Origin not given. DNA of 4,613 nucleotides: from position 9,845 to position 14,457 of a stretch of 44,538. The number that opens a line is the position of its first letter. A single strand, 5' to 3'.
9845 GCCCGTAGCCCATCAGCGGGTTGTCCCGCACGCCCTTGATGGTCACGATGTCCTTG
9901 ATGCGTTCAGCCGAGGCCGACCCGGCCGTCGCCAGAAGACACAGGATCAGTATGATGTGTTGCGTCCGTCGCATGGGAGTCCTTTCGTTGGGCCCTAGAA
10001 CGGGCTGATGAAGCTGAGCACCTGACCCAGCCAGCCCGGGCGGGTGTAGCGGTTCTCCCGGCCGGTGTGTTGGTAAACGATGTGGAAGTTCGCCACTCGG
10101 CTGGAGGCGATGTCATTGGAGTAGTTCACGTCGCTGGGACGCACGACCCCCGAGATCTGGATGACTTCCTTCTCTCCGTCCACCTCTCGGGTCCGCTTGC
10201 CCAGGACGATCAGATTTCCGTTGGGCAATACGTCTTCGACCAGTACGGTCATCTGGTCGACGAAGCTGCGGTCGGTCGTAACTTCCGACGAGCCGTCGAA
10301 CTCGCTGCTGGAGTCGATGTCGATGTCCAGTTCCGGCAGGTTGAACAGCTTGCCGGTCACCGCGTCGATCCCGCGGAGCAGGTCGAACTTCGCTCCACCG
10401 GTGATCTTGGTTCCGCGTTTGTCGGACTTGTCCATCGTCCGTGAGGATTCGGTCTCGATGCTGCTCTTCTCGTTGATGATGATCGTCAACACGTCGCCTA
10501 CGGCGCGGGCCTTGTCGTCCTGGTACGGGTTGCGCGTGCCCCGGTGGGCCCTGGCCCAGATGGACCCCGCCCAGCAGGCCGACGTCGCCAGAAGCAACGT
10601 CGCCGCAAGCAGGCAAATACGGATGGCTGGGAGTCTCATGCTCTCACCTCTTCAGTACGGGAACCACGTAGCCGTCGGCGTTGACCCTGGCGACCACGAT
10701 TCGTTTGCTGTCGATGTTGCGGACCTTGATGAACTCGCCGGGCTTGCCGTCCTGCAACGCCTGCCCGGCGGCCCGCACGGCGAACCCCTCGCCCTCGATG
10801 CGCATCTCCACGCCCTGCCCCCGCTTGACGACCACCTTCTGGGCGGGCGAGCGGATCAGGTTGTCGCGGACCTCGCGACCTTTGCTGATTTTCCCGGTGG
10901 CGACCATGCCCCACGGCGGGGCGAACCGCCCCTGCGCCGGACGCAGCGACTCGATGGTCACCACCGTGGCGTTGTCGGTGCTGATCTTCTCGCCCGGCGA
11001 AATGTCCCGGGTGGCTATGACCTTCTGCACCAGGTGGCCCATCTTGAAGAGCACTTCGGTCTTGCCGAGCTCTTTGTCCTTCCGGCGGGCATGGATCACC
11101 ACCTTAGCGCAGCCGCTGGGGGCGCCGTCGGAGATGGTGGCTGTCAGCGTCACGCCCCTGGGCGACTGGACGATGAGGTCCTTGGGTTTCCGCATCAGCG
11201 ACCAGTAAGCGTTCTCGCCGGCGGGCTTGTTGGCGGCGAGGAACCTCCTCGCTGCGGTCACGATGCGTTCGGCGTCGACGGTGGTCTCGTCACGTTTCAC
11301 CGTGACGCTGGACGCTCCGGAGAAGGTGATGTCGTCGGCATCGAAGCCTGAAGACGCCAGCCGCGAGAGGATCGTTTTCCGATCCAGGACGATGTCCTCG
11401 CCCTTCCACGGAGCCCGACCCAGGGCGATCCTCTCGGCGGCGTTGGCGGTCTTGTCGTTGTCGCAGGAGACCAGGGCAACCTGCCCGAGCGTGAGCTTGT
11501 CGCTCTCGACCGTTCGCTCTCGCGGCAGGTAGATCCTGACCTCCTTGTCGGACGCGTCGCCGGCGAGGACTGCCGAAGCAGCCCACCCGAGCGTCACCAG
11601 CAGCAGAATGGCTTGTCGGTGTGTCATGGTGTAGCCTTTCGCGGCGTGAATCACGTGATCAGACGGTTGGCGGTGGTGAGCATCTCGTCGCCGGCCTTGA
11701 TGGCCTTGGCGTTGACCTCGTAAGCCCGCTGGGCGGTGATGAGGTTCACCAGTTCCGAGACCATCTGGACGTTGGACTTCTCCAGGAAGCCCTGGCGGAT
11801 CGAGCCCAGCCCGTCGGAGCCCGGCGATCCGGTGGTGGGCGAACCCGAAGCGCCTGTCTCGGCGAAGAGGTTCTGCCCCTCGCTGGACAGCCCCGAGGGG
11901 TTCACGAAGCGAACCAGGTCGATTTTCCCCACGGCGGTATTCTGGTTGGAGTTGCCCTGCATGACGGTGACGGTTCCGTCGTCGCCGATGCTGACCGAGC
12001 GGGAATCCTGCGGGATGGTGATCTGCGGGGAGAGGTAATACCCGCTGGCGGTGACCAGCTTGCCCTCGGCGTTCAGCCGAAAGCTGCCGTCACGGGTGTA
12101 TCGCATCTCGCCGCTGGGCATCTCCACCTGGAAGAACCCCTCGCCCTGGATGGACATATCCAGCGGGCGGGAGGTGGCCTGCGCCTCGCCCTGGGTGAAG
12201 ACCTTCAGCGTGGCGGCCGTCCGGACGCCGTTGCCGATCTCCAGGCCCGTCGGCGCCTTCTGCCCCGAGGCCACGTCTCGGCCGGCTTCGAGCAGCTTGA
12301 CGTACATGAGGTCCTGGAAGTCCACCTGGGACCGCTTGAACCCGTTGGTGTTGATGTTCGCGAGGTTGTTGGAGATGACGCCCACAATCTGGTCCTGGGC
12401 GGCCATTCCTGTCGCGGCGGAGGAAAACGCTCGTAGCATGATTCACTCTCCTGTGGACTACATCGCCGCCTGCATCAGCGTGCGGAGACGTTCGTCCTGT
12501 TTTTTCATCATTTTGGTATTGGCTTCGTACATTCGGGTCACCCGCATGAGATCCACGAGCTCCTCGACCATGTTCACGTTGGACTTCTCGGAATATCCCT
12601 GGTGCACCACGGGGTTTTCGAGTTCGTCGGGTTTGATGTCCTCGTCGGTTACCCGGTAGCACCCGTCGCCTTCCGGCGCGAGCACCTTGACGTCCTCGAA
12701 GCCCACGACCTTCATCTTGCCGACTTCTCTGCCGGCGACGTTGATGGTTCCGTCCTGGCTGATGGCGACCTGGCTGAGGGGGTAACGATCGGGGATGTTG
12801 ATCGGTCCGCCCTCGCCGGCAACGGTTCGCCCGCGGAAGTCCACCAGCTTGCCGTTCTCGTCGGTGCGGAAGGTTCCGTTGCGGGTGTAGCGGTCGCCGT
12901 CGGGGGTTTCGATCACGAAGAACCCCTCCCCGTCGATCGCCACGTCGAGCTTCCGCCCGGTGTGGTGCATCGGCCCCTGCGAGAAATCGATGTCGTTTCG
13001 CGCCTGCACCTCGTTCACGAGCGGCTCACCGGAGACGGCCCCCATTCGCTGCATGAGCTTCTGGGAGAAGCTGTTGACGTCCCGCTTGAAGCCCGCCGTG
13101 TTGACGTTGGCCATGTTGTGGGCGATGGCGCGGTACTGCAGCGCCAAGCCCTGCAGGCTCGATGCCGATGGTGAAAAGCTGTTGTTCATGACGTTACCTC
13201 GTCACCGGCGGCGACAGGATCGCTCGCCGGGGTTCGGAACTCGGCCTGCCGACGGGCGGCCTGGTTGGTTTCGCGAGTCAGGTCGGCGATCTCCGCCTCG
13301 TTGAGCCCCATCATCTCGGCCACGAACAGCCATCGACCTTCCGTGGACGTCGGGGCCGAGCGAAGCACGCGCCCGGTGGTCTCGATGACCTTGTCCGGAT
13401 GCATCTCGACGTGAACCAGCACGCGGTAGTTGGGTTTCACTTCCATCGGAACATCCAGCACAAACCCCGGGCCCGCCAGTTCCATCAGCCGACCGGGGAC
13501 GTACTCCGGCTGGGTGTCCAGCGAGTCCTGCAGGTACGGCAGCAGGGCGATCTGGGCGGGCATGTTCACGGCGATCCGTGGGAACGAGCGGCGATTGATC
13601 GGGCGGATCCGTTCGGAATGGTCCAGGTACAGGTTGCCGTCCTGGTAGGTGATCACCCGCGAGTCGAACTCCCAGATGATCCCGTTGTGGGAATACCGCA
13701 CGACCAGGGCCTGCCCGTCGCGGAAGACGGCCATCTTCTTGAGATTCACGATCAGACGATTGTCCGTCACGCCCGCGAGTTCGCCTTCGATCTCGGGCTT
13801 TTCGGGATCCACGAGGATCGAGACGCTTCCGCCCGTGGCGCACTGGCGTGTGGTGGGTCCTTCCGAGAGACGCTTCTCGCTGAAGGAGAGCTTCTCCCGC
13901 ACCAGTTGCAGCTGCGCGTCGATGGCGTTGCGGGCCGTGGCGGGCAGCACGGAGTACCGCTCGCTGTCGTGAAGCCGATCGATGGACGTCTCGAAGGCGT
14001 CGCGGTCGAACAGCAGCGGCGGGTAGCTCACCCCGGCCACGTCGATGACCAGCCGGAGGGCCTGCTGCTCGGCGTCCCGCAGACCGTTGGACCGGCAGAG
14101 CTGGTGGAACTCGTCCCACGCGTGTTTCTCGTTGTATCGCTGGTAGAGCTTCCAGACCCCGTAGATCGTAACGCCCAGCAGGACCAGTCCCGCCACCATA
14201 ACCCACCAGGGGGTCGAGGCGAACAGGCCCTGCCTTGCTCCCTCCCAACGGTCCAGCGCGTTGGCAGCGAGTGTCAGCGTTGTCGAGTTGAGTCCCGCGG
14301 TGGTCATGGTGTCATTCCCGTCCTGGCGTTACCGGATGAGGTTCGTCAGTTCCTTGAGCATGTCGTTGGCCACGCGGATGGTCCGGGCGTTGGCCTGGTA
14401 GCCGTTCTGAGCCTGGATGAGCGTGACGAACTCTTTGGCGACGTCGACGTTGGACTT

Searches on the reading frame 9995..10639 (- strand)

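Call 9: search_protein_families(library=pfam, max_evalue=0.01, proteins=[window:9995-10639:-])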
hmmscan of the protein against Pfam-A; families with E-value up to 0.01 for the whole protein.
window:9995-10639:- (214 aa): 1 family
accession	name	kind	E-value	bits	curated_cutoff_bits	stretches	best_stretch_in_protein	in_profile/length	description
PF02107.21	FlgH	-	1.2e-42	145.9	27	1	24-213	4-172/172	Flagellar L-ring protein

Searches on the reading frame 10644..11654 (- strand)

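Call 9: search_protein_families(library=pfam, max_evalue=0.01, proteins=[window:10644-11654:-])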
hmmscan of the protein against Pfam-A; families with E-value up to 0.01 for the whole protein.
window:10644-11654:- (336 aa): 2 families
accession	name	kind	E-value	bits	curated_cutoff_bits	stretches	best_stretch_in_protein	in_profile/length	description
PF13144.11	ChapFlgA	-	1.3e-19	70.8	23.8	1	211-330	3-120/122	Chaperone for flagella basal body P-ring formation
PF08666.17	SAF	-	0.0094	16.9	21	0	212-260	4-55/63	SAF domain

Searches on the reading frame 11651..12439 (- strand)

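Call 9: search_protein_families(library=pfam, max_evalue=0.01, proteins=[window:11651-12439:-])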
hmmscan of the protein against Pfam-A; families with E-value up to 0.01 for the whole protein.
window:11651-12439:- (262 aa): 3 families
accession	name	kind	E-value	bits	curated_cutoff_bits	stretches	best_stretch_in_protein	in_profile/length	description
PF22692.1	LlgE_F_G_D1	-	1.5e-28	99.2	27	1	97-159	2-64/64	Flagellar hook protein FlgE/F/G D1 domain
PF06429.18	Flg_bbr_C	-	9.8e-22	76.6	23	1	215-260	1-46/46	Flagellar basal body rod FlgEFG protein C-terminal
PF00460.25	Flg_bb_rod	-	5.5e-08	33.1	20.7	1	7-35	3-31/31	Flagella basal body rod protein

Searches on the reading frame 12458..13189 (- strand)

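Call 9: search_protein_families(library=pfam, max_evalue=0.01, proteins=[window:12458-13189:-])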
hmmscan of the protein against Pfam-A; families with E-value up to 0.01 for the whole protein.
window:12458-13189:- (243 aa): 2 families
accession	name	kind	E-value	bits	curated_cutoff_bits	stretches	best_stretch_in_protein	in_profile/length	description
PF22692.1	LlgE_F_G_D1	-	8.9e-18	64.7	27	1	84-151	1-64/64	Flagellar hook protein FlgE/F/G D1 domain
PF06429.18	Flg_bbr_C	-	2.1e-17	62.8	23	1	197-240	2-45/46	Flagellar basal body rod FlgEFG protein C-terminal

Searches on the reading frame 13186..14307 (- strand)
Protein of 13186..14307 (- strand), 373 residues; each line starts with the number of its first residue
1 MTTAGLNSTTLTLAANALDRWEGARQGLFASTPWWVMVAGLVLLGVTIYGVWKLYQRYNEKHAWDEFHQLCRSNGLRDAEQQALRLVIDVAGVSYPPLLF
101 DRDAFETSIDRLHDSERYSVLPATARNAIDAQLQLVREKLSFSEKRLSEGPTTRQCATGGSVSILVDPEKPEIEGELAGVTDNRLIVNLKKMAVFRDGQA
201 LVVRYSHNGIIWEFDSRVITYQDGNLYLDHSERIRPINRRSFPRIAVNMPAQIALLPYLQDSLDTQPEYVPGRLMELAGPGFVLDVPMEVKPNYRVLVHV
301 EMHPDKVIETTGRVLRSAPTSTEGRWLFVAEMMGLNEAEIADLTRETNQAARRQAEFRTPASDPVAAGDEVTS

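Call 9: search_protein_families(library=pfam, max_evalue=0.01, proteins=[window:13186-14307:-])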
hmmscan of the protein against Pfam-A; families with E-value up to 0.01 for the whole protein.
window:13186-14307:- (373 aa): 1 family
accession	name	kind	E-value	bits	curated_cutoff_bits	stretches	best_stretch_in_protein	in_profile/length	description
PF12945.12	PilZNR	-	0.00035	21.1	23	1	173-228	19-79/85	Flagellar protein YcgR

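Call 39: search_protein_families(library=ncbifam, max_evalue=10, proteins=[window:13186-14304:-])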
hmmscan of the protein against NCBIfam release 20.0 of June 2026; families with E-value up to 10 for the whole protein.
window:13186-14304:- (372 aa): 0 families
